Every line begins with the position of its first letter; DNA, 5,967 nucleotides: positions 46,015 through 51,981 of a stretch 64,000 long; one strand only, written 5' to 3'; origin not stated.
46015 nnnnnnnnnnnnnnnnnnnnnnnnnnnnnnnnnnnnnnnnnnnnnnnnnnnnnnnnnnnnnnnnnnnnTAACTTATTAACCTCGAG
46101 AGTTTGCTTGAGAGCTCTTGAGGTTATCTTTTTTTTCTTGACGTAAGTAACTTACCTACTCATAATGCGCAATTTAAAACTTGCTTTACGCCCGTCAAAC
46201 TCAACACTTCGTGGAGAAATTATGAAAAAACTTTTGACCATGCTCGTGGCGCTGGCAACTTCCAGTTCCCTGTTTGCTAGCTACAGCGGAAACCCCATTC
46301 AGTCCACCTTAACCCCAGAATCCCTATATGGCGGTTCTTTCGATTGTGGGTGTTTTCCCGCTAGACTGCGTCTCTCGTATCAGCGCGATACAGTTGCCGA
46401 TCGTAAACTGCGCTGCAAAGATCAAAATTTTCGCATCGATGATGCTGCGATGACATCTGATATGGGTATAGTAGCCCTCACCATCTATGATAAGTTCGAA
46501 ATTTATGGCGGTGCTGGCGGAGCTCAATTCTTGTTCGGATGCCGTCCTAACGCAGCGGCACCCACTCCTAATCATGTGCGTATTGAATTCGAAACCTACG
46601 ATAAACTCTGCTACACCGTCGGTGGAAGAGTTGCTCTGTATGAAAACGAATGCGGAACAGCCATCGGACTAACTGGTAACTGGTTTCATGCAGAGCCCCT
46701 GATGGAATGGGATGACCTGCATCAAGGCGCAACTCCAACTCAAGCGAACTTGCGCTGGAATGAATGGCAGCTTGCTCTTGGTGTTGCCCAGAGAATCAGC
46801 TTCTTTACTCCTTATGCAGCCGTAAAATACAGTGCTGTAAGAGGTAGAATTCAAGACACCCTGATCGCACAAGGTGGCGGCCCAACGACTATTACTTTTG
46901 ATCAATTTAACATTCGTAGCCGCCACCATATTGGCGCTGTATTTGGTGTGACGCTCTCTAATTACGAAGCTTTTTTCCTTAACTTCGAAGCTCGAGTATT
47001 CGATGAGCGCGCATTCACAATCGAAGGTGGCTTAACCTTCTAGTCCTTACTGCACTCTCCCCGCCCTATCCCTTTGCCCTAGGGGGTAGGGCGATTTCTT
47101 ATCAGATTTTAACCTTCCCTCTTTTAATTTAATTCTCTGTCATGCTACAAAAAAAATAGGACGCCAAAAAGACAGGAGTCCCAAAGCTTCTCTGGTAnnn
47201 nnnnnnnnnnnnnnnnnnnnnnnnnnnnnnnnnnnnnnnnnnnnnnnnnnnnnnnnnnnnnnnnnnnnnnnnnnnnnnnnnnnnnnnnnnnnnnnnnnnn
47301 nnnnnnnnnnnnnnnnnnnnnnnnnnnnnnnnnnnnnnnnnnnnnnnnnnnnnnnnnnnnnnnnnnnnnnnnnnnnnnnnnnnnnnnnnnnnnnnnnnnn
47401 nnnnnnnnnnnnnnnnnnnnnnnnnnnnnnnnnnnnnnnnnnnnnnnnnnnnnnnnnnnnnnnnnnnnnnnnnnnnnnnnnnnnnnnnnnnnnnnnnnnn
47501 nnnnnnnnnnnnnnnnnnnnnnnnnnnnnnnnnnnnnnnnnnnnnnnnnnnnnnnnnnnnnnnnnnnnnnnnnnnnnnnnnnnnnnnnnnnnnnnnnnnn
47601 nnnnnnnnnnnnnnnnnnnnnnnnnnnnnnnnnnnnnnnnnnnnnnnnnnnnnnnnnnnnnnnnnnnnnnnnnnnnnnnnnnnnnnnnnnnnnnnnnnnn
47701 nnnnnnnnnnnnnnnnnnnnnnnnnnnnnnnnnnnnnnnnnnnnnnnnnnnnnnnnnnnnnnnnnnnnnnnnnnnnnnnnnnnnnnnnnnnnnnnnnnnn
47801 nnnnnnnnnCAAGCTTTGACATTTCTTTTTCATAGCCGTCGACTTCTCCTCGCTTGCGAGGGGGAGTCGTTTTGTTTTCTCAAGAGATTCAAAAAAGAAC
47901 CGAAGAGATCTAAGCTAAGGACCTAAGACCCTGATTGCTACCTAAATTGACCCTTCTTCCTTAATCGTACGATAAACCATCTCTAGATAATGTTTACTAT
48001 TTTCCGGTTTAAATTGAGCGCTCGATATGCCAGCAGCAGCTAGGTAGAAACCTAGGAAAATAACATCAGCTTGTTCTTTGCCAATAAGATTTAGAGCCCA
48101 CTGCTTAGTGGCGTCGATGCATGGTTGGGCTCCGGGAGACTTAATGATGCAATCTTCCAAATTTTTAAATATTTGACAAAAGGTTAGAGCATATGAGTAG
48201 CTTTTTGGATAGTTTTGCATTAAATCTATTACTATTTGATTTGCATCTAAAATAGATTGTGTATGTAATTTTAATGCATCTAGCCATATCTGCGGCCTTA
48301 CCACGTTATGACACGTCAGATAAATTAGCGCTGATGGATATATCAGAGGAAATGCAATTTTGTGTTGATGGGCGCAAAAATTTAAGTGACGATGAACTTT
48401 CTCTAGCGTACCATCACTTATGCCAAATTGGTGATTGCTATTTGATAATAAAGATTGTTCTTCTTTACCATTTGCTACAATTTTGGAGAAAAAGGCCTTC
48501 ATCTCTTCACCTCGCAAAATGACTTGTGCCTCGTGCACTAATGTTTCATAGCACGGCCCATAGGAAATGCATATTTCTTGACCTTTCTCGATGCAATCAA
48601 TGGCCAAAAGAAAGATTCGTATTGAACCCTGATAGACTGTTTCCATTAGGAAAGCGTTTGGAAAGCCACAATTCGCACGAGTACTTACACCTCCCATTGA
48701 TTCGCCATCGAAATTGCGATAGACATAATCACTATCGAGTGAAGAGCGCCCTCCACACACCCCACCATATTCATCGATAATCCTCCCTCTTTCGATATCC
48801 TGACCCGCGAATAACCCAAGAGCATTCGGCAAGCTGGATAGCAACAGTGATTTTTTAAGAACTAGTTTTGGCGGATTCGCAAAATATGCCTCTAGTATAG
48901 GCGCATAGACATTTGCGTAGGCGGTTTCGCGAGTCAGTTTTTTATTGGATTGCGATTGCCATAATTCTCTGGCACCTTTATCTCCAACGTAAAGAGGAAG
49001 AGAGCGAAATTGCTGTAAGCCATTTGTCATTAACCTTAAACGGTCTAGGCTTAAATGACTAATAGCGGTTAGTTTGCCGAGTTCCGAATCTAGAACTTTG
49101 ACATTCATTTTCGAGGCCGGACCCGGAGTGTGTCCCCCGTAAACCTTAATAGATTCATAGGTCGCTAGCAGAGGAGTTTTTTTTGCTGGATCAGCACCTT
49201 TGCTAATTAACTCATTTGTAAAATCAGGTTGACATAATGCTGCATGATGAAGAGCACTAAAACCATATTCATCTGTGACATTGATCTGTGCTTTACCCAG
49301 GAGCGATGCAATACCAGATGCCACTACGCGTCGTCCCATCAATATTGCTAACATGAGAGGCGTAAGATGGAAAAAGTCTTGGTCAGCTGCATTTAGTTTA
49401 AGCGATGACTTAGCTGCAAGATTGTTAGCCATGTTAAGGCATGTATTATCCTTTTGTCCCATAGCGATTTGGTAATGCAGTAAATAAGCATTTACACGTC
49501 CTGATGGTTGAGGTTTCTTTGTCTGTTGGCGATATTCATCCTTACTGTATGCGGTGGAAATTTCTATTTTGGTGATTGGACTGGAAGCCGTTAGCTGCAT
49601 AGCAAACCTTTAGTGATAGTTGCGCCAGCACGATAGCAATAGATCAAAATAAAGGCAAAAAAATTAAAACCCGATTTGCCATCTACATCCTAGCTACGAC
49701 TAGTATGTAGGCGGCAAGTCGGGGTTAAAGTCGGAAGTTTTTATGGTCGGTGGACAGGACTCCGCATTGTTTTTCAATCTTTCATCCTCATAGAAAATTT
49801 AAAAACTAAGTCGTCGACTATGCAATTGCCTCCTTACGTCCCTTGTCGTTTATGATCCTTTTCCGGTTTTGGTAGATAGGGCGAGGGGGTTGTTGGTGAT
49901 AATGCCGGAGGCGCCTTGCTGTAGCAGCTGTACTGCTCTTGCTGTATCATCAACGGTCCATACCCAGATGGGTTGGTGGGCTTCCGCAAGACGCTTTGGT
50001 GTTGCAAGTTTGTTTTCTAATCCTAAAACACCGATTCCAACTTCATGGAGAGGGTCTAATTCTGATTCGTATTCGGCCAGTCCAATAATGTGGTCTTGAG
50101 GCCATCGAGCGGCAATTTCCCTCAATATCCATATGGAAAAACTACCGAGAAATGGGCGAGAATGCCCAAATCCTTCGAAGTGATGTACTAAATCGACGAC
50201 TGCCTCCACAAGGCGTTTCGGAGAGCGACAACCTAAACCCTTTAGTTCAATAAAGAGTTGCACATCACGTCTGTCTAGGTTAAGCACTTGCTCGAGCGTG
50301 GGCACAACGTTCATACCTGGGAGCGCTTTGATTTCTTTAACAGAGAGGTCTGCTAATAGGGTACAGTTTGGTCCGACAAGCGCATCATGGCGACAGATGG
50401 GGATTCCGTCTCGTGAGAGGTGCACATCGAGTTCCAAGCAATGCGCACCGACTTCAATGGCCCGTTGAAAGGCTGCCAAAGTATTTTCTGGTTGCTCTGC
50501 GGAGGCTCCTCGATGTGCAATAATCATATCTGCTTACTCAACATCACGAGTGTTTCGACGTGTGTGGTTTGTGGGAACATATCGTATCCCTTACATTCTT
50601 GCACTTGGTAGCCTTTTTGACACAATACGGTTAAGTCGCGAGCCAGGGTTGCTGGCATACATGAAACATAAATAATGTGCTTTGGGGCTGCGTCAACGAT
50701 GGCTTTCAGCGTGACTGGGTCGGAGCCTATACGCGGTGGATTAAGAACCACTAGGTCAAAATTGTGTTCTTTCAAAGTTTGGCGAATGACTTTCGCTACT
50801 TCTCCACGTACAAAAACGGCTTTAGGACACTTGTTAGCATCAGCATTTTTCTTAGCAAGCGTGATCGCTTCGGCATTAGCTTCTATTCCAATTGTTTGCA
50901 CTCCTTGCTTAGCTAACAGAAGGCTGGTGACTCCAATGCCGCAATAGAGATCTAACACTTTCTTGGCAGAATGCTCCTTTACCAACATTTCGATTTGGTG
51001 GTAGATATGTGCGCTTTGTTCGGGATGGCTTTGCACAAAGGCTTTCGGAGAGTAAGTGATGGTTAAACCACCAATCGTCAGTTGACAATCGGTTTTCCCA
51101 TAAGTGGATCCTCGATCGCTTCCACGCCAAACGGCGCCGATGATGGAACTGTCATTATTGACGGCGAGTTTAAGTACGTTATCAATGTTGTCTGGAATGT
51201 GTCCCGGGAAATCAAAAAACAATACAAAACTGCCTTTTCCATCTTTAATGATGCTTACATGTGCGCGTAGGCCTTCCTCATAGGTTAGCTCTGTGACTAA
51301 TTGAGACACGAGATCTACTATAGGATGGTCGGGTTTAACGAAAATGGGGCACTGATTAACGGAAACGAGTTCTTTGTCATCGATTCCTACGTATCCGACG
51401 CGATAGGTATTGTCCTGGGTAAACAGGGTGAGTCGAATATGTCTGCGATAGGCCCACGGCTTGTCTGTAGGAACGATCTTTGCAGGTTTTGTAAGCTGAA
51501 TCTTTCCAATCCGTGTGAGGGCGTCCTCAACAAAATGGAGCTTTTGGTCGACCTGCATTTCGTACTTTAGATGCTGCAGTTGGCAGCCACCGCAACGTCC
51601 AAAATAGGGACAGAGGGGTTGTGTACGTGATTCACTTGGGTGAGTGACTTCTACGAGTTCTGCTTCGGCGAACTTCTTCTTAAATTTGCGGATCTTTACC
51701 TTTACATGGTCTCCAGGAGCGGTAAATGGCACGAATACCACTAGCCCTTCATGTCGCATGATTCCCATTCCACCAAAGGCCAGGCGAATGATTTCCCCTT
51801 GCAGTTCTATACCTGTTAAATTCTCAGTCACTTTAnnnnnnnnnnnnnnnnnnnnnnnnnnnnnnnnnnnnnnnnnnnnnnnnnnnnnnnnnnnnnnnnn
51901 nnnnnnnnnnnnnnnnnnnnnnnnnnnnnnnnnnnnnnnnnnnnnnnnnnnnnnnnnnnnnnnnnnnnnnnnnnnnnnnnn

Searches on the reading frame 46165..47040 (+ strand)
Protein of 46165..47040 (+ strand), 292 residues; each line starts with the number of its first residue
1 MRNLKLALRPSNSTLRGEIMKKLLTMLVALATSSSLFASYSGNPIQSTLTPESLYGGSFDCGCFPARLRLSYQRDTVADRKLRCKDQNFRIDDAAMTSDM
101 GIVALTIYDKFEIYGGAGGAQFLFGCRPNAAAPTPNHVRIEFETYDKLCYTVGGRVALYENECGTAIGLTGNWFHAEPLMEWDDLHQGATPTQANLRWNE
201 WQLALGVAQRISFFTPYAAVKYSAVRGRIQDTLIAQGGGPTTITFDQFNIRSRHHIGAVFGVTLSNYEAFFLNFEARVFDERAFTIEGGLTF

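Call 30: search_protein_families(library=pfam, proteins=[window:46165-47040:+], max_evalue=0.00001)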
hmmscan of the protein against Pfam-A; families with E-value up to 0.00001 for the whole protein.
window:46165-47040:+ (292 aa): 1 family
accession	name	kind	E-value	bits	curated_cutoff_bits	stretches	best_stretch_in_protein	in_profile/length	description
PF01308.23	Chlam_OMP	-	6.4e-12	45.3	20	0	189-239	262-313/397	Chlamydia major outer membrane protein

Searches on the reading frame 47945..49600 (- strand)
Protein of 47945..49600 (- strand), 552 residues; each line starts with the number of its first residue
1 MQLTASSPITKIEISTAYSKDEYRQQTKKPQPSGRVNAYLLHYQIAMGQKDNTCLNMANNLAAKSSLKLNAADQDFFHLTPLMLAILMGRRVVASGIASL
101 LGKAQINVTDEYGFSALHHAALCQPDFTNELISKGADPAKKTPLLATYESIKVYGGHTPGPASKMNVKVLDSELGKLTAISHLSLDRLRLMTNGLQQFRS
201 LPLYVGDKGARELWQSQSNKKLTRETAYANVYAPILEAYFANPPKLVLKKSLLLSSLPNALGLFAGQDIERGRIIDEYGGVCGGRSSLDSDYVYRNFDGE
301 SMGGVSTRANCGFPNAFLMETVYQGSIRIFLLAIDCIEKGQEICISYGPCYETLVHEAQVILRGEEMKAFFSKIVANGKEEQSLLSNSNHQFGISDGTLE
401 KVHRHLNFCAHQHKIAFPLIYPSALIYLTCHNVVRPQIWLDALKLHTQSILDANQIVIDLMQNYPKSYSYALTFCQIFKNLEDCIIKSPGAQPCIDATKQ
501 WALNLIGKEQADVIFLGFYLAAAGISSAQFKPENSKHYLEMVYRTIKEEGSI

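Call 30: search_protein_families(library=pfam, proteins=[window:47945-49600:-], max_evalue=0.00001)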
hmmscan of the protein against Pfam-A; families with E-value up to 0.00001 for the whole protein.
window:47945-49600:- (552 aa): 1 family
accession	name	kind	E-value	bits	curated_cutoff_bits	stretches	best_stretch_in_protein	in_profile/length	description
PF12796.13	Ank_2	-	1.9e-06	28.8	27.3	1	68-141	21-89/90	Ankyrin repeats (3 copies)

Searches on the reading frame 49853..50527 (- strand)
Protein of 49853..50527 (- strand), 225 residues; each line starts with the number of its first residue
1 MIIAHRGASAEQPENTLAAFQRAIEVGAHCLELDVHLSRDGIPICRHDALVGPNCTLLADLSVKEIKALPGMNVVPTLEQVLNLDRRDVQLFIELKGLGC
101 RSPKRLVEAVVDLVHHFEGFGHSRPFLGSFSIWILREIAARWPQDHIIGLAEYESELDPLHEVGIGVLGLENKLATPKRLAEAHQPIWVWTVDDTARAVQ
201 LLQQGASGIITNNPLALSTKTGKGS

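Call 30: search_protein_families(library=pfam, proteins=[window:49853-50527:-], max_evalue=0.00001)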
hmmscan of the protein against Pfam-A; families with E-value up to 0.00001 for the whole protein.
window:49853-50527:- (225 aa): 1 family
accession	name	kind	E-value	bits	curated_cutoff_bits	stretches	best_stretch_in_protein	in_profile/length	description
PF03009.23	GDPD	-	3.6e-31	109.6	23.6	1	5-214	1-242/244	Glycerophosphoryl diester phosphodiesterase family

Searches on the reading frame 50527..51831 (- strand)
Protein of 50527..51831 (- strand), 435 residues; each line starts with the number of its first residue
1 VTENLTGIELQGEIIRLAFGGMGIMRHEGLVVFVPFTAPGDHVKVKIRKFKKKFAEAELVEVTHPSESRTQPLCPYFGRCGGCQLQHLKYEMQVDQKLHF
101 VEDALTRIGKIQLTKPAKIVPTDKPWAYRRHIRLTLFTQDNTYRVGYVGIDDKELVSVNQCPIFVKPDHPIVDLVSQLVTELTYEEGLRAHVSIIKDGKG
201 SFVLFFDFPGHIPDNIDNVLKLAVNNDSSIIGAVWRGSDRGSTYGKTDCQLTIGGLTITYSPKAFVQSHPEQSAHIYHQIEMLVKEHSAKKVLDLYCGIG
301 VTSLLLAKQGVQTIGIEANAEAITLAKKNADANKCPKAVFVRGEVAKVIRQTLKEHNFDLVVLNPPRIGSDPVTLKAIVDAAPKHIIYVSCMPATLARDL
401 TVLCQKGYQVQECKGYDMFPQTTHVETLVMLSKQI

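Call 30: search_protein_families(library=pfam, proteins=[window:50527-51831:-], max_evalue=0.00001)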
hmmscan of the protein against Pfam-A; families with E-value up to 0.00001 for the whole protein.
window:50527-51831:- (435 aa): 8 families
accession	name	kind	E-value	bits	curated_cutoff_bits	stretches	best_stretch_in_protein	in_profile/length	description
PF05958.17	tRNA_U5-meth_tr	-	7.4e-21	75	23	1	249-433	161-356/357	tRNA (Uracil-5-)-methyltransferase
PF05175.20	MTS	-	9.7e-13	48.5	23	1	280-381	24-125/170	Methyltransferase small domain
PF13847.12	Methyltransf_31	-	8.3e-12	45.5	27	1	287-364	2-81/145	Methyltransferase domain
PF01938.26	TRAM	-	5.9e-09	36.1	21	1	17-60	15-61/61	TRAM domain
PF09445.16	Methyltransf_15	-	1e-08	35.4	22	1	290-369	2-83/165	RNA cap guanine-N2 methyltransferase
PF13649.12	Methyltransf_25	-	5e-08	34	27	1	292-363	1-70/97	Methyltransferase domain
PF03602.21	Cons_hypoth95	-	5.6e-08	33.1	24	1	282-366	35-122/182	Conserved hypothetical protein 95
PF06325.19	PrmA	-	3.1e-06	27.3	22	1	279-364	154-233/296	Ribosomal protein L11 methyltransferase (PrmA)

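Call 51: search_protein_families(library=ncbifam, proteins=[window:50527-51831:-], max_evalue=0.001)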
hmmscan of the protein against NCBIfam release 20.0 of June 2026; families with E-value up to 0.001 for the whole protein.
window:50527-51831:- (435 aa): 40 families (the best 25 are shown)
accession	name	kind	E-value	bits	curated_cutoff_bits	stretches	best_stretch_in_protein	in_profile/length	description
TIGR00479.1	rumA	equivalog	4.3e-96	322.4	183.55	2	237-426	242-432/432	23S rRNA (uracil(1939)-C(5))-methyltransferase RlmD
NF009639.0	PRK13168.1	equivalog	6.2e-85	285.7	458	1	12-433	19-445/446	23S rRNA (uracil(1939)-C(5))-methyltransferase RlmD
NF002910.0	PRK03522.2-3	equivalog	3.7e-47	161.2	558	1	248-433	194-382/383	23S rRNA (uracil(747)-C(5))-methyltransferase RlmC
NF002909.0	PRK03522.2-1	equivalog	1.3e-38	133.2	553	1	245-433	189-373/374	23S rRNA (uracil(747)-C(5))-methyltransferase RlmC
TIGR02085.1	meth_trns_rumB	equivalog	1.2e-33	116.7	429.5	1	258-433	203-374/374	23S rRNA (uracil(747)-C(5))-methyltransferase RlmC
TIGR02143.1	trmA_only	equivalog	1.6e-21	76.8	334.65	1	90-433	2-351/352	tRNA (uridine(54)-C5)-methyltransferase TrmA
NF002913.0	PRK03522.2-6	equivalog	3.2e-21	76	537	1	257-433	143-340/342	23S rRNA (uracil(747)-C(5))-methyltransferase RlmC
NF011529.0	PRK14968.1-3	equivalog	6.3e-13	48.6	162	1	280-370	27-111/198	putative methyltransferase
TIGR03534.1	RF_mod_PrmC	equivalog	7.6e-13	48.5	199.1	1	281-375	82-175/253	peptide chain release factor N(5)-glutamine methyltransferase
NF043040.1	corrin_prot_MT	hypoth_equivalog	6.8e-10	38.7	180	1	274-363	28-116/216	corrinoid protein-associated methyltransferase CpaM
NF053605.1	PyTRAM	equivalog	1.3e-09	37.6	85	1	14-58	12-56/56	TRAM domain-containing RNA chaperone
TIGR00536.1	hemK_fam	subfamily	1.1e-08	34.5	115.5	1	271-370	97-195/286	HemK family protein methyltransferase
TIGR01983.1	UbiG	equivalog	5.3e-08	32.4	102.95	1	278-362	45-121/228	bifunctional 2-polyprenyl-6-hydroxyphenol methylase/3-demethylubiquinol 3-O-methyltransferase UbiG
NF001790.0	PRK00517.3-3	equivalog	6.6e-08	32.2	269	1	285-364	119-198/262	50S ribosomal protein L11 methyltransferase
NF053718.1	23SC1962Mtase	equivalog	3e-07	29.5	575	1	282-368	204-291/383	23S rRNA (cytosine(1962)-C(5))-methyltransferase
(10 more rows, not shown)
